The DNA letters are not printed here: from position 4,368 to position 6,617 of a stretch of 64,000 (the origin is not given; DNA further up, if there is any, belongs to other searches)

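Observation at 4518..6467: Unusual fusion: diheme cytochrome b + 2x[4Fe-4S] ferredoxin + MvhD-like domain + extra TM and C-terminal domain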

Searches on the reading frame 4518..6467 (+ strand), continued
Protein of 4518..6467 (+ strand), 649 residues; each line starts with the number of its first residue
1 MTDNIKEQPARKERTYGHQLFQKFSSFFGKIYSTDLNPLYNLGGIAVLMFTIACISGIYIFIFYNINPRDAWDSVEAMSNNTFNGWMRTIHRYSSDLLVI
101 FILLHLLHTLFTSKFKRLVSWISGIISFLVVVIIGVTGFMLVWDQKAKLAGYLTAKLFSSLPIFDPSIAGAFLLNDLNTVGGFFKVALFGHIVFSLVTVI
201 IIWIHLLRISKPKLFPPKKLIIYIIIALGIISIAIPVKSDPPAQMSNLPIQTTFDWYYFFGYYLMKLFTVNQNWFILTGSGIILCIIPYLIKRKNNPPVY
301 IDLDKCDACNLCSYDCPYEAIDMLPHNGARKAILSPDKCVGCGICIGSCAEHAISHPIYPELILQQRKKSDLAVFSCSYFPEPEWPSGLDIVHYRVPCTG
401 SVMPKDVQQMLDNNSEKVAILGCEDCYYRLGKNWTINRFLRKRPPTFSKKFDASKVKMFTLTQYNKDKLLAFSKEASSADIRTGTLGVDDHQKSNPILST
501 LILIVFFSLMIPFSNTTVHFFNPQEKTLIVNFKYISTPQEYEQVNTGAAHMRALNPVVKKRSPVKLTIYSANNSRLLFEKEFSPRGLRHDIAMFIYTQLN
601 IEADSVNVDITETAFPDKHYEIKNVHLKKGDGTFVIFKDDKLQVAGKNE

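Call 9: find_homologous_proteins(query=window:4518-6467:+, max_evalue=0.00001)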
Query window:4518-6467:+ (649 aa): 734 proteins with E <= 0.00001 among 6751 candidates; the best 120 are listed.
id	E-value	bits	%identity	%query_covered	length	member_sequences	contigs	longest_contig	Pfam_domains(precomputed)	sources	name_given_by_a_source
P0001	0.0e+0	1506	100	100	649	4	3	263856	PF14697.12,PF00033.25,PF02662.22,PF12837.13,PF00037.33,PF12838.13,PF13631.12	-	-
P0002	0.0e+0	1321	86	100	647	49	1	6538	PF14697.12,PF00033.25,PF02662.22,PF12837.13,PF00037.33,PF12838.13,PF13631.12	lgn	-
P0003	0.0e+0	1296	84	100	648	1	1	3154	PF14697.12,PF00033.25,PF02662.22,PF12837.13,PF00037.33,PF12838.13,PF13631.12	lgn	-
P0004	0.0e+0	1172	77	98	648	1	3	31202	PF14697.12,PF00033.25,PF00037.33,PF12838.13,PF13631.12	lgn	-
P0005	0.0e+0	1172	77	99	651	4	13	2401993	PF14697.12,PF00033.25,PF02662.22,PF00037.33,PF12838.13,PF13631.12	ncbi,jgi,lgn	jgi:quinol-cytochrome oxidoreductase complex cytochrome b subunit/ferredoxin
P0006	0.0e+0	1167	76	100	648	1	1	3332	PF14697.12,PF00033.25,PF02662.22,PF00037.33,PF12838.13,PF13631.12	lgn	-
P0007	0.0e+0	1165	78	98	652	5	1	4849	PF14697.12,PF00033.25,PF00037.33,PF12838.13,PF13631.12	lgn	-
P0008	0.0e+0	1165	76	100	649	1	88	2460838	PF14697.12,PF00033.25,PF12797.13,PF12837.13,PF00037.33,PF12838.13,PF13631.12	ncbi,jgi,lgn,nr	ncbi:MAG: cytochrome b N-terminal domain-containing protein [Bacteroidia bacterium]|nr:cytochrome b 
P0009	0.0e+0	1163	77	98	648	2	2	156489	PF14697.12,PF00033.25,PF12797.13,PF12837.13,PF00037.33,PF12838.13,PF13631.12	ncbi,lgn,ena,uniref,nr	ncbi:cytochrome b N-terminal domain-containing protein [Agriterribacter sp.]|uniref:cytochrome b N-t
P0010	0.0e+0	1161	76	98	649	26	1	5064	PF14697.12,PF00033.25,PF02662.22,PF00037.33,PF12838.13,PF13631.12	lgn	-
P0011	0.0e+0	1160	76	98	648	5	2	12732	PF14697.12,PF00033.25,PF12797.13,PF02662.22,PF12837.13,PF00037.33,PF12838.13,PF13631.12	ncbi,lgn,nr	ncbi:MAG TPA: cytochrome b N-terminal domain-containing protein [Agriterribacter sp.]|nr:cytochrome 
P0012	0.0e+0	1155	76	100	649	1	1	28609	PF14697.12,PF00033.25,PF02662.22,PF12837.13,PF00037.33,PF12838.13,PF13631.12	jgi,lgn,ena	-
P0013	0.0e+0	1154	75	98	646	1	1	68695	PF00033.25,PF00037.33,PF13631.12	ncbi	-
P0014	0.0e+0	1154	74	100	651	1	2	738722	PF14697.12,PF00033.25,PF00037.33,PF12838.13,PF13631.12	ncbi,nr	ncbi:MAG: cytochrome b N-terminal domain-containing protein [Chitinophagaceae bacterium]|nr:cytochro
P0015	0.0e+0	1153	75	100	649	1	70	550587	PF14697.12,PF00033.25,PF02662.22,PF12837.13,PF00037.33,PF12838.13,PF13631.12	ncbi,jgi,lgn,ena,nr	ncbi:MAG TPA: cytochrome b N-terminal domain-containing protein [Niabella sp.]|nr:cytochrome b N-ter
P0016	0.0e+0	1152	75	98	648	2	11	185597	PF14697.12,PF00033.25,PF12797.13,PF02662.22,PF12837.13,PF00037.33,PF12838.13,PF13631.12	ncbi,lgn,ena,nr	ncbi:MAG: cytochrome b N-terminal domain-containing protein [Bacteroidetes bacterium]|nr:cytochrome 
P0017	0.0e+0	1149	75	98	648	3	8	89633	PF14697.12,PF00033.25,PF02662.22,PF00037.33,PF12838.13,PF13631.12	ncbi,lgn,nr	ncbi:MAG: cytochrome b N-terminal domain-containing protein [Chitinophagaceae bacterium]|nr:cytochro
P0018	0.0e+0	1143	75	99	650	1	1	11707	PF14697.12,PF00033.25,PF12797.13,PF02662.22,PF00037.33,PF12838.13,PF13631.12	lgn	-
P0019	0.0e+0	1142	75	98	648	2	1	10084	PF14697.12,PF00033.25,PF12797.13,PF02662.22,PF12837.13,PF00037.33,PF12838.13,PF13631.12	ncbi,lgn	-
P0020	0.0e+0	1138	74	100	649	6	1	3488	PF14697.12,PF00033.25,PF00037.33,PF12838.13,PF13631.12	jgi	-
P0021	0.0e+0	1135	74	99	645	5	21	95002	PF00033.25,PF02662.22,PF00037.33,PF12838.13,PF13631.12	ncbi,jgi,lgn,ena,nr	ncbi:MAG: cytochrome b N-terminal domain-containing protein [Chitinophagaceae bacterium]|nr:cytochro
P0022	0.0e+0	1135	74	98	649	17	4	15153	PF14697.12,PF00033.25,PF12797.13,PF02662.22,PF12837.13,PF00037.33,PF12838.13,PF13631.12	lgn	-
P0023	0.0e+0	1133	74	98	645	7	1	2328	PF14697.12,PF00033.25,PF12797.13,PF00037.33,PF12838.13,PF13631.12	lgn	-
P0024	0.0e+0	1130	75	98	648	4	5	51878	PF14697.12,PF00033.25,PF02662.22,PF00037.33,PF12838.13,PF13631.12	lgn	-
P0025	0.0e+0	1127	73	98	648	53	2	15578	PF14697.12,PF00033.25,PF02662.22,PF12837.13,PF00037.33,PF12838.13,PF13631.12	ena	-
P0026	0.0e+0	1127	73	98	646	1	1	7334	PF14697.12,PF00033.25,PF12797.13,PF12837.13,PF00037.33,PF12838.13,PF13631.12,PF13187.12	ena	-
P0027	0.0e+0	1125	74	99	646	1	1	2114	PF14697.12,PF00033.25,PF12797.13,PF02662.22,PF12837.13,PF00037.33,PF12838.13,PF13631.12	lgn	-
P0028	0.0e+0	1125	74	98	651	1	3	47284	PF14697.12,PF00033.25,PF12797.13,PF02662.22,PF12837.13,PF00037.33,PF12838.13,PF13631.12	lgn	-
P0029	0.0e+0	1124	74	98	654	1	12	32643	PF14697.12,PF00033.25,PF12797.13,PF12837.13,PF00037.33,PF12838.13,PF13631.12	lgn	-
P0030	0.0e+0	1124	73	98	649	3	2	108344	PF14697.12,PF00033.25,PF00037.33,PF12838.13,PF13631.12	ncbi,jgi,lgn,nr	ncbi:MAG TPA: cytochrome b N-terminal domain-containing protein [Flavitalea sp.]|nr:cytochrome b N-t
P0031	0.0e+0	1123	73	98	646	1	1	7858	PF14697.12,PF00033.25,PF12797.13,PF12837.13,PF00037.33,PF12838.13,PF13631.12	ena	-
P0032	0.0e+0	1123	74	98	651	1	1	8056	PF14697.12,PF00033.25,PF12797.13,PF02662.22,PF12837.13,PF00037.33,PF12838.13,PF13631.12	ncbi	-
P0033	0.0e+0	1122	73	100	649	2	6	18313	PF14697.12,PF00033.25,PF02662.22,PF12837.13,PF00037.33,PF12838.13,PF13631.12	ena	-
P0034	0.0e+0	1120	74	98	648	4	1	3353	PF14697.12,PF00033.25,PF00037.33,PF12838.13,PF13631.12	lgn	-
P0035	0.0e+0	1119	72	100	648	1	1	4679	PF14697.12,PF00033.25,PF02662.22,PF00037.33,PF12838.13,PF13631.12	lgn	-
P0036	0.0e+0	1118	73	98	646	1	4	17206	PF14697.12,PF00033.25,PF12797.13,PF12837.13,PF00037.33,PF12838.13,PF13631.12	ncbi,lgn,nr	ncbi:MAG: cytochrome b N-terminal domain-containing protein [Chitinophagaceae bacterium]|nr:cytochro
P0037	0.0e+0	1113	73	98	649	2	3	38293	PF14697.12,PF00033.25,PF12797.13,PF02662.22,PF00037.33,PF12838.13,PF13631.12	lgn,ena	-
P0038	0.0e+0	1112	71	100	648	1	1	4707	PF14697.12,PF00033.25,PF02662.22,PF00037.33,PF12838.13,PF13631.12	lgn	-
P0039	0.0e+0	1112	72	98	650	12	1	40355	PF14697.12,PF00033.25,PF02662.22,PF00037.33,PF12838.13,PF13237.12,PF13631.12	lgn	-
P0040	0.0e+0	1112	73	99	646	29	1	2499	PF14697.12,PF00033.25,PF12797.13,PF02662.22,PF12837.13,PF00037.33,PF12838.13,PF13631.12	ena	-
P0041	0.0e+0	1112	73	100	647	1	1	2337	PF14697.12,PF00033.25,PF12797.13,PF12837.13,PF00037.33,PF12838.13,PF13631.12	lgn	-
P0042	0.0e+0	1108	73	98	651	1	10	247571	PF14697.12,PF00033.25,PF02662.22,PF00037.33,PF12838.13,PF13631.12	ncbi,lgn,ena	-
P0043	0.0e+0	1107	73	98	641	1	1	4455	PF14697.12,PF00033.25,PF02662.22,PF12837.13,PF00037.33,PF12838.13,PF13631.12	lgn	-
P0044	0.0e+0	1106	73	99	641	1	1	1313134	PF14697.12,PF00033.25,PF02662.22,PF12837.13,PF00037.33,PF12838.13,PF13631.12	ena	-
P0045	0.0e+0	1103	73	97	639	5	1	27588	PF14697.12,PF00033.25,PF02662.22,PF12837.13,PF00037.33,PF12838.13,PF13631.12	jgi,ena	-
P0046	0.0e+0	1101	71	100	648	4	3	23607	PF14697.12,PF00033.25,PF02662.22,PF12837.13,PF00037.33,PF12838.13,PF13631.12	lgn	-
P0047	0.0e+0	1100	72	98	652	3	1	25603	PF14697.12,PF00033.25,PF12797.13,PF02662.22,PF12837.13,PF00037.33,PF12838.13,PF13237.12,PF13631.12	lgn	-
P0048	0.0e+0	1098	71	99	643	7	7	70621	PF14697.12,PF00033.25,PF12797.13,PF12837.13,PF00037.33,PF12838.13,PF13631.12,PF13187.12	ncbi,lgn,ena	-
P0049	0.0e+0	1093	71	99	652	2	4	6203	PF14697.12,PF00033.25,PF02662.22,PF00037.33,PF13631.12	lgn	-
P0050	0.0e+0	1093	71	100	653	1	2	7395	PF14697.12,PF00033.25,PF02662.22,PF00037.33,PF12838.13,PF13631.12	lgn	-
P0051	0.0e+0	1092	72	98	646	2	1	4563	PF14697.12,PF00033.25,PF00037.33,PF12838.13,PF13631.12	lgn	-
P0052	0.0e+0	1091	71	99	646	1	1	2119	PF14697.12,PF00033.25,PF02662.22,PF12837.13,PF00037.33,PF12838.13,PF13631.12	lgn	-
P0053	0.0e+0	1090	71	99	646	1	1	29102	PF14697.12,PF00033.25,PF02662.22,PF12837.13,PF00037.33,PF12838.13,PF13631.12,PF13187.12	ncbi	-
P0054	0.0e+0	1087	71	99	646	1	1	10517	PF14697.12,PF00033.25,PF02662.22,PF00037.33,PF12838.13,PF13631.12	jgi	jgi:quinol-cytochrome oxidoreductase complex cytochrome b subunit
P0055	0.0e+0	1085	72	98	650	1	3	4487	PF14697.12,PF00033.25,PF02662.22,PF00037.33,PF12838.13,PF13631.12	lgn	-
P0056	0.0e+0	1083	71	99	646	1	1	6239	PF14697.12,PF00033.25,PF02662.22,PF00037.33,PF12838.13,PF13631.12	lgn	-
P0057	0.0e+0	1082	72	99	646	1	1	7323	PF14697.12,PF00033.25,PF00037.33,PF12838.13,PF13631.12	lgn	-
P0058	0.0e+0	1078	71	97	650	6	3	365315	PF14697.12,PF00033.25,PF02662.22,PF12837.13,PF00037.33,PF12838.13,PF13631.12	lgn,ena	-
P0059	0.0e+0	1077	70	99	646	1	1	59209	PF14697.12,PF00033.25,PF02662.22,PF00037.33,PF12838.13,PF13631.12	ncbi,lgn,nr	ncbi:MAG: cytochrome b N-terminal domain-containing protein [Sphingobacteriales bacterium]|nr:cytoch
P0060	0.0e+0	1074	70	99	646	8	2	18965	PF14697.12,PF00033.25,PF02662.22,PF12837.13,PF00037.33,PF12838.13,PF13631.12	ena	-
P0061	0.0e+0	1072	70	100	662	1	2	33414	PF14697.12,PF00033.25,PF02662.22,PF12837.13,PF00037.33,PF12838.13,PF13631.12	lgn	-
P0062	0.0e+0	1071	70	99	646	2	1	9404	PF00033.25,PF02662.22,PF00037.33,PF12838.13,PF13631.12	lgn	-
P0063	0.0e+0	1070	70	98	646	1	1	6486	PF14697.12,PF00033.25,PF02662.22,PF00037.33,PF12838.13,PF13631.12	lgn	-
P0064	0.0e+0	1069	69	99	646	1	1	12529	PF00033.25,PF02662.22,PF12837.13,PF00037.33,PF12838.13,PF13631.12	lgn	-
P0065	0.0e+0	1067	72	97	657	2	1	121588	PF14697.12,PF00033.25,PF02662.22,PF12837.13,PF00037.33,PF12838.13,PF13631.12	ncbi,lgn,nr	ncbi:MAG: hydrogenase iron-sulfur subunit [Chitinophagales bacterium]|nr:hydrogenase iron-sulfur sub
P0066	0.0e+0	1065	78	89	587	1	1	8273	PF14697.12,PF00033.25,PF12797.13,PF12837.13,PF00037.33,PF12838.13,PF13631.12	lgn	-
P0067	0.0e+0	1065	69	100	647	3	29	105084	PF14697.12,PF00033.25,PF02662.22,PF12837.13,PF00037.33,PF12838.13,PF13631.12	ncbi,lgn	-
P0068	0.0e+0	1054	69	99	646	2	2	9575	PF14697.12,PF00033.25,PF00037.33,PF12838.13,PF13631.12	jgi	jgi:quinol-cytochrome oxidoreductase complex cytochrome b subunit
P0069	0.0e+0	1054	67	99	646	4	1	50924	PF14697.12,PF00033.25,PF02662.22,PF00037.33,PF12838.13,PF13631.12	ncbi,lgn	-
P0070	0.0e+0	1046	68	98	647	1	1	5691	PF14697.12,PF00033.25,PF02662.22,PF12837.13,PF00037.33,PF12838.13,PF13631.12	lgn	-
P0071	0.0e+0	1045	68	98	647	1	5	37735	PF14697.12,PF00033.25,PF02662.22,PF12837.13,PF00037.33,PF12838.13,PF13631.12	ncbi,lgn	-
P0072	0.0e+0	1044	68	98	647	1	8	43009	PF14697.12,PF00033.25,PF02662.22,PF12837.13,PF00037.33,PF12838.13,PF13631.12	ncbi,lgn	-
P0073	0.0e+0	1044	68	98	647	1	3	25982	PF14697.12,PF00033.25,PF02662.22,PF12837.13,PF00037.33,PF12838.13,PF13631.12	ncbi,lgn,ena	-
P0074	0.0e+0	1043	68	98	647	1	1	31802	PF14697.12,PF00033.25,PF02662.22,PF12837.13,PF00037.33,PF12838.13,PF13631.12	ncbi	-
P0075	0.0e+0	1041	68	98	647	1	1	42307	PF14697.12,PF00033.25,PF02662.22,PF12837.13,PF00037.33,PF12838.13,PF13631.12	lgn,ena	-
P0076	0.0e+0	1041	70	98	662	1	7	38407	PF14697.12,PF00033.25,PF02662.22,PF12837.13,PF00037.33,PF12838.13,PF13631.12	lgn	-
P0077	0.0e+0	1041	68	97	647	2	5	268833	PF14697.12,PF00033.25,PF02662.22,PF12837.13,PF00037.33,PF12838.13,PF13631.12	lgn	-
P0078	0.0e+0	1040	68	99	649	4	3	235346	PF14697.12,PF00033.25,PF02662.22,PF12837.13,PF00037.33,PF12838.13,PF13631.12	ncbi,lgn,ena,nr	ncbi:MAG: cytochrome b N-terminal domain-containing protein [Bacteroidetes bacterium]|nr:cytochrome 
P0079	0.0e+0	1038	68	99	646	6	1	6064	PF14697.12,PF00033.25,PF12797.13,PF02662.22,PF12837.13,PF00037.33,PF12838.13,PF13631.12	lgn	-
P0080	0.0e+0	1031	67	98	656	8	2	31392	PF14697.12,PF00033.25,PF02662.22,PF12837.13,PF00037.33,PF12838.13,PF13631.12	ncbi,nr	ncbi:MAG TPA: cytochrome b N-terminal domain-containing protein [Ginsengibacter sp.]|nr:cytochrome b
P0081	0.0e+0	1030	68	98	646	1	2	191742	PF14697.12,PF00033.25,PF02662.22,PF12837.13,PF00037.33,PF12838.13,PF13631.12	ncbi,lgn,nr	ncbi:MAG: cytochrome b N-terminal domain-containing protein [Bacteroidetes bacterium]|nr:cytochrome 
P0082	0.0e+0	1029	66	100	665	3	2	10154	PF14697.12,PF00033.25,PF02662.22,PF12837.13,PF00037.33,PF12838.13,PF13631.12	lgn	-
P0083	0.0e+0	1027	67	98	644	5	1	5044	PF14697.12,PF00033.25,PF02662.22,PF00037.33,PF12838.13,PF13631.12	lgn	-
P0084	0.0e+0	1017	66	99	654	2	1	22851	PF14697.12,PF00033.25,PF02662.22,PF12837.13,PF00037.33,PF12838.13,PF13631.12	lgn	-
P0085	0.0e+0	1017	67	98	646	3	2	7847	PF14697.12,PF00033.25,PF02662.22,PF00037.33,PF12838.13,PF13631.12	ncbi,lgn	-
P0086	0.0e+0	1016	67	99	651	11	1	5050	PF14697.12,PF00033.25,PF02662.22,PF00037.33,PF12838.13,PF13631.12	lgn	-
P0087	0.0e+0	1015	66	99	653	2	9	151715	PF14697.12,PF00033.25,PF12837.13,PF00037.33,PF12838.13,PF13631.12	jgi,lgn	-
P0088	0.0e+0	1013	66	98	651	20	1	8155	PF14697.12,PF00033.25,PF12837.13,PF00037.33,PF12838.13,PF13631.12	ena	-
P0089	4.7e-298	1008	65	99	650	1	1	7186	PF14697.12,PF00033.25,PF02662.22,PF12837.13,PF00037.33,PF12838.13,PF13631.12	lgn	-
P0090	3.5e-297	1005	65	100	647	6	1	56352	PF14697.12,PF00033.25,PF02662.22,PF12837.13,PF00037.33,PF12838.13,PF13237.12,PF13631.12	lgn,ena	-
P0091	2.0e-296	1003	66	98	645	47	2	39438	PF14697.12,PF00033.25,PF00037.33,PF12838.13,PF13631.12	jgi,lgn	jgi:quinol-cytochrome oxidoreductase complex cytochrome b subunit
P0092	2.2e-293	993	64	100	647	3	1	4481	PF14697.12,PF00033.25,PF12837.13,PF00037.33,PF12838.13,PF13237.12,PF13631.12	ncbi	-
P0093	3.6e-291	986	66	97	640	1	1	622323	PF00033.25,PF02662.22,PF00037.33,PF13631.12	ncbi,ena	-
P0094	5.1e-291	985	65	98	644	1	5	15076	PF14697.12,PF00033.25,PF02662.22,PF00037.33,PF12838.13,PF13631.12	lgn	-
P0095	4.7e-289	979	64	99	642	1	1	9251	PF00033.25,PF02662.22,PF00037.33,PF13631.12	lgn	-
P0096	2.4e-288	976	65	97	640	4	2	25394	PF00033.25,PF00037.33,PF13631.12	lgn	-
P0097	6.1e-288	975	64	98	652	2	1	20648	PF14697.12,PF00033.25,PF02662.22,PF12837.13,PF00037.33,PF12838.13,PF13237.12,PF13631.12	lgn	-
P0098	1.6e-285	967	64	97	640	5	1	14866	PF14697.12,PF00033.25,PF02662.22,PF00037.33,PF13631.12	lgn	-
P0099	3.8e-285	966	65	97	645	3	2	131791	PF14697.12,PF00033.25,PF00037.33,PF12838.13,PF13631.12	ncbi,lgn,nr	ncbi:MAG: cytochrome b N-terminal domain-containing protein [Saprospiraceae bacterium]|nr:cytochrome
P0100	4.9e-278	942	62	97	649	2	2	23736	PF00033.25,PF00037.33,PF12838.13,PF13631.12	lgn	-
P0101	9.6e-274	928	61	100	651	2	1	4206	PF14697.12,PF00033.25,PF00037.33,PF12838.13,PF13631.12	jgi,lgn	jgi:quinol-cytochrome oxidoreductase complex cytochrome b subunit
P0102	1.1e-272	924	61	98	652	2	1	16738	PF14697.12,PF00033.25,PF00037.33,PF12838.13,PF13631.12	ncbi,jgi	jgi:quinol-cytochrome oxidoreductase complex cytochrome b subunit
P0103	5.0e-272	922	61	100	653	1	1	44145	PF14697.12,PF00033.25,PF00037.33,PF12838.13,PF13631.12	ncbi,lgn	-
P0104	1.9e-269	914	61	98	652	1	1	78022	PF14697.12,PF00033.25,PF12837.13,PF00037.33,PF12838.13,PF13631.12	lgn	-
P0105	3.4e-269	913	61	97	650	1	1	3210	PF14697.12,PF00033.25,PF00037.33,PF12838.13,PF13631.12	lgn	-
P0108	2.3e-253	861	90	63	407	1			PF14697.12,PF00033.25,PF12837.13,PF00037.33,PF12838.13,PF13631.12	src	-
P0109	6.3e-250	849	56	98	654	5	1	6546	PF14697.12,PF00033.25,PF12837.13,PF00037.33,PF12838.13,PF13631.12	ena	-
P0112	2.1e-236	805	53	98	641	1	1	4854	PF00033.25,PF02662.22,PF12837.13,PF00037.33,PF12838.13,PF13631.12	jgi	jgi:quinol-cytochrome oxidoreductase complex cytochrome b subunit/coenzyme F420-reducing hydrogenase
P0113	2.2e-231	788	54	96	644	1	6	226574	PF14697.12,PF00033.25,PF02662.22,PF12837.13,PF00037.33,PF12838.13,PF13631.12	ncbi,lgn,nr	ncbi:MAG: hydrogenase iron-sulfur subunit [Haliscomenobacteraceae bacterium CHB4]|nr:Cytochrome b6 [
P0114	9.0e-230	783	52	98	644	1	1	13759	PF14697.12,PF00033.25,PF02662.22,PF12837.13,PF00037.33,PF12838.13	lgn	-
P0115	6.7e-228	776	54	97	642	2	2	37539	PF14697.12,PF00033.25,PF12837.13,PF00037.33,PF12838.13,PF13237.12,PF13631.12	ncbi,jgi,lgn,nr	ncbi:hypothetical protein C7N43_20085 [Sphingobacteriales bacterium UPWRP_1]|nr:hypothetical protein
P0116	9.1e-226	769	81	61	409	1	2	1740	PF14697.12,PF00033.25,PF12797.13,PF12837.13,PF00037.33,PF12838.13,PF13631.12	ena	-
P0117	1.1e-222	759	52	96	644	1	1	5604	PF14697.12,PF00033.25,PF02662.22,PF12837.13,PF00037.33,PF12838.13,PF13631.12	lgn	-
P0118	2.7e-221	755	52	97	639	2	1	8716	PF14697.12,PF00033.25,PF12837.13,PF00037.33,PF12838.13,PF13183.12,PF13631.12,PF13187.12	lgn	-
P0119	1.8e-219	749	51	96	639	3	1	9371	PF14697.12,PF00033.25,PF02662.22,PF12837.13,PF00037.33,PF12838.13,PF13237.12,PF13631.12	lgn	-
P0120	2.2e-219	748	52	97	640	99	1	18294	PF14697.12,PF00033.25,PF02662.22,PF12837.13,PF00037.33,PF12838.13,PF13631.12,PF13187.12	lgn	-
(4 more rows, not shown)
